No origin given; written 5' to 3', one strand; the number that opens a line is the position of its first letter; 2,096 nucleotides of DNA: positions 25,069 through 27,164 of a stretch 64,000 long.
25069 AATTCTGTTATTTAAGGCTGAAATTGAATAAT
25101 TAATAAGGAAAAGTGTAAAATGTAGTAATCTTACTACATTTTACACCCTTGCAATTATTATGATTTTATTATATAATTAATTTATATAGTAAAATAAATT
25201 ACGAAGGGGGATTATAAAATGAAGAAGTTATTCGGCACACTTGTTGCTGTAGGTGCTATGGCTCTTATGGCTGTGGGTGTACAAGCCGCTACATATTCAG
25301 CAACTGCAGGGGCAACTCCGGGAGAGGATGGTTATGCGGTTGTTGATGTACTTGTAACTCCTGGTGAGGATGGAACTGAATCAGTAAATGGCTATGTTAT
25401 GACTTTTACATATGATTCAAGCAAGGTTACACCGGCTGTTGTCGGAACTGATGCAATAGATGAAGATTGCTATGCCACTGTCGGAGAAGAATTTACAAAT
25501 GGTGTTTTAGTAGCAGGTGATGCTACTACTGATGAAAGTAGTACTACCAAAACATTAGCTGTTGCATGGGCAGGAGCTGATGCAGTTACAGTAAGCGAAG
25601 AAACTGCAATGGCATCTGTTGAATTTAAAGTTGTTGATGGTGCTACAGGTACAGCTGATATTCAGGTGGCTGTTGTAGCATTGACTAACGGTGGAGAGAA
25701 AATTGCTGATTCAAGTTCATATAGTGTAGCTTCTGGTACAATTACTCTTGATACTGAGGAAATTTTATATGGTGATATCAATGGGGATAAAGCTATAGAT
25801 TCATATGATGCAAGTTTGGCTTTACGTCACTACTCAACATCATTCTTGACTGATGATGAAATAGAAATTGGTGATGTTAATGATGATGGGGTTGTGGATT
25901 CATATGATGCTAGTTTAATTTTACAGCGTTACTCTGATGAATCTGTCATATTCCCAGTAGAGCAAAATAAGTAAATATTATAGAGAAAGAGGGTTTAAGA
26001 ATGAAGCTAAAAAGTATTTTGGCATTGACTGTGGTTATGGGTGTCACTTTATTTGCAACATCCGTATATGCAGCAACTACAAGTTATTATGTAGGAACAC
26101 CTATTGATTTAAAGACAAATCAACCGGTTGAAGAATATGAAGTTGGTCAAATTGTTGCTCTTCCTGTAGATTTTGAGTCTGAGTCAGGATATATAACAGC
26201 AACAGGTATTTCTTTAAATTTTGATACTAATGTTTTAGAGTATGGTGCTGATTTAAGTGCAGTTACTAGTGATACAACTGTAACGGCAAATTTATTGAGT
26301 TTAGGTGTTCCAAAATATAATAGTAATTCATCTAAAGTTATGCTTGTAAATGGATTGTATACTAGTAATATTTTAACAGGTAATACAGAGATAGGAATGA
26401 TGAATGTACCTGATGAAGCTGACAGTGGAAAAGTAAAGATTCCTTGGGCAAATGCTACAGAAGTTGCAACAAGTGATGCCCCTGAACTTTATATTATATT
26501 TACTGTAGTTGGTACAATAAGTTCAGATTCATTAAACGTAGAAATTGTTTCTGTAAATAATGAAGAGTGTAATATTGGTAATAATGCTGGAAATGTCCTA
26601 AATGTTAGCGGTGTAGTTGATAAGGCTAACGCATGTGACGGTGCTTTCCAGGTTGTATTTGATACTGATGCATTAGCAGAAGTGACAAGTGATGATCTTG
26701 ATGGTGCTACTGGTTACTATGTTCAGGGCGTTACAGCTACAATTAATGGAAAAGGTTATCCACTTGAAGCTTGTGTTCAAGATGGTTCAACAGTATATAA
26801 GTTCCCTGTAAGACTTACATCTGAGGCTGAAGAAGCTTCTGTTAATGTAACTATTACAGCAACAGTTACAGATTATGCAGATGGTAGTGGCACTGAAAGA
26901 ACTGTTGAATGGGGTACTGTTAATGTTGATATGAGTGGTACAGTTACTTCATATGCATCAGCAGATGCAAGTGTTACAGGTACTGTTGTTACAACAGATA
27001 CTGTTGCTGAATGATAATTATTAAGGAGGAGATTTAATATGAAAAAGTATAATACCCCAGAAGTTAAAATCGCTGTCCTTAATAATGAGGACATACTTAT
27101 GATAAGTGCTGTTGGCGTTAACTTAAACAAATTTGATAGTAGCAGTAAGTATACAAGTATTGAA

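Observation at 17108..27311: Compact cohesin-dockerin 'pectinosome' operon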

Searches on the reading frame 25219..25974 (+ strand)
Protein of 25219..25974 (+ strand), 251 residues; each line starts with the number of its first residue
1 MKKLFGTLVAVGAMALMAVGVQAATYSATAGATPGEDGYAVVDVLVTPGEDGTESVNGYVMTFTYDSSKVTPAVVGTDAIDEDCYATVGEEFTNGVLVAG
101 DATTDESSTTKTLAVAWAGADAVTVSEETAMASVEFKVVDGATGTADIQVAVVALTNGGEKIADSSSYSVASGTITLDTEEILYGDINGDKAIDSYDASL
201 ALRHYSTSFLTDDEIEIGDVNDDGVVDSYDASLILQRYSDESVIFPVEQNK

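Call 3: search_protein_families(library=pfam, proteins=[window:25219-25974:+], max_evalue=0.01)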
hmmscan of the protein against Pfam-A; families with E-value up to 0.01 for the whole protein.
window:25219-25974:+ (251 aa): 1 family
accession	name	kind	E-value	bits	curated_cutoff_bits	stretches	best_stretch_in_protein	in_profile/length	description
PF00404.24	Dockerin_1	-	5e-09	36.7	22.9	1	184-234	1-52/57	Dockerin type I domain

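Call 9: search_protein_families(library=pfam, proteins=[window:25219-25974:+], max_evalue=10)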
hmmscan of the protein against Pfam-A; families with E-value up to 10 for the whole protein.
window:25219-25974:+ (251 aa): 1 family
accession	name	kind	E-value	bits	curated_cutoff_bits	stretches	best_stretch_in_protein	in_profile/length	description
PF00404.24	Dockerin_1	-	5e-09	36.7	22.9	1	184-234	1-52/57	Dockerin type I domain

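Call 13: search_solved_structures(query=window:25219-25971:+, max_evalue=1, show_alignments=2)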
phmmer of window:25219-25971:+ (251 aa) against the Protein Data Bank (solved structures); distinct sequences matched with E-value up to 1: 22.
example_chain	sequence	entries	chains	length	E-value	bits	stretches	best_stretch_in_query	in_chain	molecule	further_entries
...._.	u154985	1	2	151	0.00014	25.1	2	183-238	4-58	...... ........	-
8x3a_A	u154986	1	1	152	0.00014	25.1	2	183-238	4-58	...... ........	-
4fl4_A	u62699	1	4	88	0.00082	22.6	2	185-238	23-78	Glycoside hydrolase family 9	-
1daq_A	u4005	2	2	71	0.00088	22.5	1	183-239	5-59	ENDOGLUCANASE SS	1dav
2mte_A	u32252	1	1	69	0.00099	22.3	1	183-239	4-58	Cellulose 1,4-beta-cellobiosidase (reducing end) CelS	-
2y3n_B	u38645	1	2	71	0.0011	22.2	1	183-238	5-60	CELLULOSOMAL FAMILY-48 PROCESSIVE GLYCOSIDE HYDROLASE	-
2ccl_B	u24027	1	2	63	0.0014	21.8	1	182-238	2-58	ENDO-1,4-BETA-XYLANASE Y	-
2yik_A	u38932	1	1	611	0.002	21.3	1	176-239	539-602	ENDOGLUCANASE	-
4cj0_A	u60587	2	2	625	0.0028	20.9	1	179-238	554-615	ENDOGLUCANASE D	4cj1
4dh2_B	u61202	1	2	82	0.0028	20.8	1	183-238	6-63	Dockerin type 1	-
1clc_A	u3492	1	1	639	0.0029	20.8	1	179-238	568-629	ENDOGLUCANASE CELD; EC: 3.2.1.4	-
5lxv_B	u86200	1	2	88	0.0039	20.4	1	182-232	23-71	Carbohydrate-binding protein WP_009985128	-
1ohz_B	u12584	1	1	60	0.0039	20.4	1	185-238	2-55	ENDO-1,4-BETA-XYLANASE Y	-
8ajy_B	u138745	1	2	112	0.0045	20.2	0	211-246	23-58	Dockerin from ScaH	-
4uyq_B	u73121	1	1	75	0.054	16.6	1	182-250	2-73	Cellulosomal scaffoldin adaptor protein B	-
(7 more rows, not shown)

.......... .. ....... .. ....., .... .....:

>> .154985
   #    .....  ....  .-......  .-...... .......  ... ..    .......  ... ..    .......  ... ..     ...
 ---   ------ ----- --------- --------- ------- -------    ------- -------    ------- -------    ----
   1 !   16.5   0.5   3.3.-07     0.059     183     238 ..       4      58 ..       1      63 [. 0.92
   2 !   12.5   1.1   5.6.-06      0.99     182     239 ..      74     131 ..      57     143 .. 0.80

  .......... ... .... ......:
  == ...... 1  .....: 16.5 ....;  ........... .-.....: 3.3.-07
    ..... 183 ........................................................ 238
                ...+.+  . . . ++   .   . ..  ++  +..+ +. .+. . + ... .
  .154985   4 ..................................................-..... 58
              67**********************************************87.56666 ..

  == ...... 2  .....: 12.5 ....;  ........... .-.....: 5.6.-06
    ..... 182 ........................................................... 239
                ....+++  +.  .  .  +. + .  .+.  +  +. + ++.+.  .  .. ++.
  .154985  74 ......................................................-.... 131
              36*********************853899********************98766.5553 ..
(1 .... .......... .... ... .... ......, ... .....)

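Call 42: search_protein_families(library=ncbifam, proteins=[window:25219-25971:+], max_evalue=1)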
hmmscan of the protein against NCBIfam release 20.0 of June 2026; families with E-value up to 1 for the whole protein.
window:25219-25971:+ (251 aa): 1 family
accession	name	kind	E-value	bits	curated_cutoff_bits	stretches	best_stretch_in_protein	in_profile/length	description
NF049990.1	CellobisidaseCelK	equivalog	2.5e-07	29.3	1700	1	166-238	811-881/889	cellulose 1,4-beta-cellobiosidase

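Call 97: search_protein_families(library=pfam, proteins=[P0230, P0255, P0256, P0258, P0259, P0260, P0261, P0263, P0265], max_evalue=0.001)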
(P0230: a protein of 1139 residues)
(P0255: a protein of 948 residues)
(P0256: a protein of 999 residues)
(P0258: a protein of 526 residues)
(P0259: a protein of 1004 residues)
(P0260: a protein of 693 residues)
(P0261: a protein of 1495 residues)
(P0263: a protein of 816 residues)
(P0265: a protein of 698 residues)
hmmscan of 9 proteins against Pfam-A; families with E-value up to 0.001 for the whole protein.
P0230 (1139 aa): 1 family
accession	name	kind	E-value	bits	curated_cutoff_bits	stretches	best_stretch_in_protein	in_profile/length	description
PF00544.25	Pectate_lyase_4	-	3.5e-16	59.9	24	1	264-446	25-210/211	Pectate lyase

P0255 (948 aa): 2 families
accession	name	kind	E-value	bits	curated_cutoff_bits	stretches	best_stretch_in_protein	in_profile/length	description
PF00963.24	Cohesin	-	2.3e-55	187.1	24.1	4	169-298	2-139/139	Cohesin domain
PF00404.24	Dockerin_1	-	1.7e-10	41.3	22.9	1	879-933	1-56/57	Dockerin type I domain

P0256 (999 aa): 2 families
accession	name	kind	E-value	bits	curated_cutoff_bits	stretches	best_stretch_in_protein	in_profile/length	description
PF00963.24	Cohesin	-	2.3e-80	268.1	24.1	6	41-148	7-121/139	Cohesin domain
PF00041.27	fn3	-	0.00012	22.7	25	1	913-981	8-72/84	Fibronectin type III domain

P0258 (526 aa): 1 family
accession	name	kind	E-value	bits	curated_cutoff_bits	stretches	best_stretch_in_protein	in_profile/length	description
PF00963.24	Cohesin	-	4.3e-41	140.8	24.1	4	151-252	2-118/139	Cohesin domain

P0259 (1004 aa): 3 families
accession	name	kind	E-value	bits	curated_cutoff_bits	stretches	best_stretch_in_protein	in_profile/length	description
PF00963.24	Cohesin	-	9.6e-148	486.3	24.1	5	649-776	2-137/139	Cohesin domain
PF03442.20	CBM_X2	-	2.1e-09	37.7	28.9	1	926-996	15-81/83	Carbohydrate binding domain X2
PF19078.6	Big_12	-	0.00085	19.9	27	0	208-247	3-42/102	Bacterial Ig-like domain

P0260 (693 aa): 2 families
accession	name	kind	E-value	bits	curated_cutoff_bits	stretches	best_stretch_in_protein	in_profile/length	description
PF00963.24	Cohesin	-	2.9e-48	164.1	24.1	3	167-297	2-139/139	Cohesin domain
PF00404.24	Dockerin_1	-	6e-08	33.2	22.9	1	624-677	1-55/57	Dockerin type I domain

P0261 (1495 aa): 8 families
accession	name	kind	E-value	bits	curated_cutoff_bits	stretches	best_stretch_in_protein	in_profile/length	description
PF00963.24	Cohesin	-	1.3e-22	80.9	24.1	3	744-864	13-129/139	Cohesin domain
PF18962.6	Por_Secre_tail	-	5.4e-12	46.3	27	1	1418-1491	2-72/75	Secretion system C-terminal sorting domain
PF16656.11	Pur_ac_phosph_N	-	1.7e-11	45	30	2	345-411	24-93/93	Purple acid Phosphatase, N-terminal domain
PF00932.25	LTD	-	1.2e-09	39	34.3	1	562-668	3-107/109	Lamin Tail Domain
PF00041.27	fn3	-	3.5e-07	30.8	25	0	925-963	37-75/84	Fibronectin type III domain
PF25059.1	FN3_DSCAM-DSCAML_C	-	1.4e-05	25.8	39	0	934-974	42-81/89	DSCAM/DSCAML C-terminal Fn3-like domain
PF16655.11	PhoD_N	-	2.6e-05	25.1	30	0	348-398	29-81/90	PhoD-like phosphatase, N-terminal domain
PF11589.14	DUF3244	-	0.00076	19.9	25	0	1433-1491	37-93/96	Domain of unknown function (DUF3244)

P0263 (816 aa): 1 family
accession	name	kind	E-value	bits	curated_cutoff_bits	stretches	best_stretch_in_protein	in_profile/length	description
PF00963.24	Cohesin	-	5.6e-36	124.2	24.1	4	514-602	9-102/139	Cohesin domain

P0265 (698 aa): 5 families
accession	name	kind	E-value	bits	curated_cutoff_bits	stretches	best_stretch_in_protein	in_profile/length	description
PF00963.24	Cohesin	-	3e-37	128.3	24.1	3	504-610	2-113/139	Cohesin domain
PF02494.22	HYR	-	2.4e-18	66.7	21.7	2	186-269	2-81/81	HYR domain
PF00404.24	Dockerin_1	-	3.3e-07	30.8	22.9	1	635-685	2-56/57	Dockerin type I domain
PF02010.21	REJ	-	1.1e-05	24.7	25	0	237-287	374-430/452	REJ domain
PF05345.18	He_PIG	-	0.00018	22.4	24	0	240-269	66-95/96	Putative Ig domain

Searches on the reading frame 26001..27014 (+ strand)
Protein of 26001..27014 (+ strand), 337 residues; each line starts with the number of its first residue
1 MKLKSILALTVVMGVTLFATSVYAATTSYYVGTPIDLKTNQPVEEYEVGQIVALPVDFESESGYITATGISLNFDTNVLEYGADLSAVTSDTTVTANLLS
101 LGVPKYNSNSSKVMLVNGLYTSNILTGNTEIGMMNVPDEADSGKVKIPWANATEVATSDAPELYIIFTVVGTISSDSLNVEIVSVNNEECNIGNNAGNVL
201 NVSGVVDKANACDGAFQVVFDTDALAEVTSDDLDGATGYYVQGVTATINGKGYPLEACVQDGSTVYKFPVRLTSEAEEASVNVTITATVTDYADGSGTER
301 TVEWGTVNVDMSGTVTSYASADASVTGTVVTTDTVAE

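Call 3: search_protein_families(library=pfam, proteins=[window:26001-27014:+], max_evalue=0.01)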
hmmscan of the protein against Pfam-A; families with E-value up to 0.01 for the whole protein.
window:26001-27014:+ (337 aa): 0 families

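Call 9: search_protein_families(library=pfam, proteins=[window:26001-27014:+], max_evalue=10)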
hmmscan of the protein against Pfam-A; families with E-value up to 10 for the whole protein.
window:26001-27014:+ (337 aa): 0 families

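Call 14: search_solved_structures(query=window:26001-27011:+, max_evalue=10, show_alignments=2)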
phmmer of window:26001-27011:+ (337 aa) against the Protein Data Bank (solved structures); distinct sequences matched with E-value up to 10: 0.

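Call 42: search_protein_families(library=ncbifam, proteins=[window:26001-27011:+], max_evalue=1)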
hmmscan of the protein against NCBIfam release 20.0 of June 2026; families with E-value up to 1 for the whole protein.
window:26001-27011:+ (337 aa): 1 family
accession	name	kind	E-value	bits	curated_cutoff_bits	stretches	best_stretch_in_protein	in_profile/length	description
NF041317.1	HtdO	equivalog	0.15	12.1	150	1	8-36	5-33/153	plasmid transfer protein HtdO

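Call 97: search_protein_families(library=pfam, proteins=[P0230, P0255, P0256, P0258, P0259, P0260, P0261, P0263, P0265], max_evalue=0.001)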
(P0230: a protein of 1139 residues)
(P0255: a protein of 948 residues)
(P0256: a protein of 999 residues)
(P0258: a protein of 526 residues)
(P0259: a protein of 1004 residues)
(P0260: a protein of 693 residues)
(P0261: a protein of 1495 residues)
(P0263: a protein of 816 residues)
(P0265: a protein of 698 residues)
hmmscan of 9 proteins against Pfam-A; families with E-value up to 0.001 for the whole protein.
P0230 (1139 aa): 1 family
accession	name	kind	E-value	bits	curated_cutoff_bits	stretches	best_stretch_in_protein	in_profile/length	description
PF00544.25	Pectate_lyase_4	-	3.5e-16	59.9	24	1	264-446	25-210/211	Pectate lyase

P0255 (948 aa): 2 families
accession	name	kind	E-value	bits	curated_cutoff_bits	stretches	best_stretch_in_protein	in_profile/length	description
PF00963.24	Cohesin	-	2.3e-55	187.1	24.1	4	169-298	2-139/139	Cohesin domain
PF00404.24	Dockerin_1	-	1.7e-10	41.3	22.9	1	879-933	1-56/57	Dockerin type I domain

P0256 (999 aa): 2 families
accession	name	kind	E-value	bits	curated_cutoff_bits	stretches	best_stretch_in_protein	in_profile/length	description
PF00963.24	Cohesin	-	2.3e-80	268.1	24.1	6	41-148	7-121/139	Cohesin domain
PF00041.27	fn3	-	0.00012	22.7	25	1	913-981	8-72/84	Fibronectin type III domain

P0258 (526 aa): 1 family
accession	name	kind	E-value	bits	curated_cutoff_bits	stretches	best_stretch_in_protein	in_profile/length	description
PF00963.24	Cohesin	-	4.3e-41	140.8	24.1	4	151-252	2-118/139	Cohesin domain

P0259 (1004 aa): 3 families
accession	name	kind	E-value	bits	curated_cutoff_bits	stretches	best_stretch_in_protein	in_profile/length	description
PF00963.24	Cohesin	-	9.6e-148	486.3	24.1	5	649-776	2-137/139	Cohesin domain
PF03442.20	CBM_X2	-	2.1e-09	37.7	28.9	1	926-996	15-81/83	Carbohydrate binding domain X2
PF19078.6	Big_12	-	0.00085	19.9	27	0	208-247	3-42/102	Bacterial Ig-like domain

P0260 (693 aa): 2 families
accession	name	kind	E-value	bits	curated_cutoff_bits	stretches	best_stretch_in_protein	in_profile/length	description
PF00963.24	Cohesin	-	2.9e-48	164.1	24.1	3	167-297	2-139/139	Cohesin domain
PF00404.24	Dockerin_1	-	6e-08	33.2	22.9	1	624-677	1-55/57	Dockerin type I domain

P0261 (1495 aa): 8 families
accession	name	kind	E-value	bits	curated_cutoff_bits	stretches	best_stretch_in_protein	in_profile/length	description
PF00963.24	Cohesin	-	1.3e-22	80.9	24.1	3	744-864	13-129/139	Cohesin domain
PF18962.6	Por_Secre_tail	-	5.4e-12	46.3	27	1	1418-1491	2-72/75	Secretion system C-terminal sorting domain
PF16656.11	Pur_ac_phosph_N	-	1.7e-11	45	30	2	345-411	24-93/93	Purple acid Phosphatase, N-terminal domain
PF00932.25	LTD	-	1.2e-09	39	34.3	1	562-668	3-107/109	Lamin Tail Domain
PF00041.27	fn3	-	3.5e-07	30.8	25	0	925-963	37-75/84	Fibronectin type III domain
PF25059.1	FN3_DSCAM-DSCAML_C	-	1.4e-05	25.8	39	0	934-974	42-81/89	DSCAM/DSCAML C-terminal Fn3-like domain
PF16655.11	PhoD_N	-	2.6e-05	25.1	30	0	348-398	29-81/90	PhoD-like phosphatase, N-terminal domain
PF11589.14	DUF3244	-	0.00076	19.9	25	0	1433-1491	37-93/96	Domain of unknown function (DUF3244)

P0263 (816 aa): 1 family
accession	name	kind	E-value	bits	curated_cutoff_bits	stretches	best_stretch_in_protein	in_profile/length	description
PF00963.24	Cohesin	-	5.6e-36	124.2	24.1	4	514-602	9-102/139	Cohesin domain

P0265 (698 aa): 5 families
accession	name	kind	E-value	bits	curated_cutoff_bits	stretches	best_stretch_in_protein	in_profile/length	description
PF00963.24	Cohesin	-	3e-37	128.3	24.1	3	504-610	2-113/139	Cohesin domain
PF02494.22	HYR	-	2.4e-18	66.7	21.7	2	186-269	2-81/81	HYR domain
PF00404.24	Dockerin_1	-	3.3e-07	30.8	22.9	1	635-685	2-56/57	Dockerin type I domain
PF02010.21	REJ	-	1.1e-05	24.7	25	0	237-287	374-430/452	REJ domain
PF05345.18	He_PIG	-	0.00018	22.4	24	0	240-269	66-95/96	Putative Ig domain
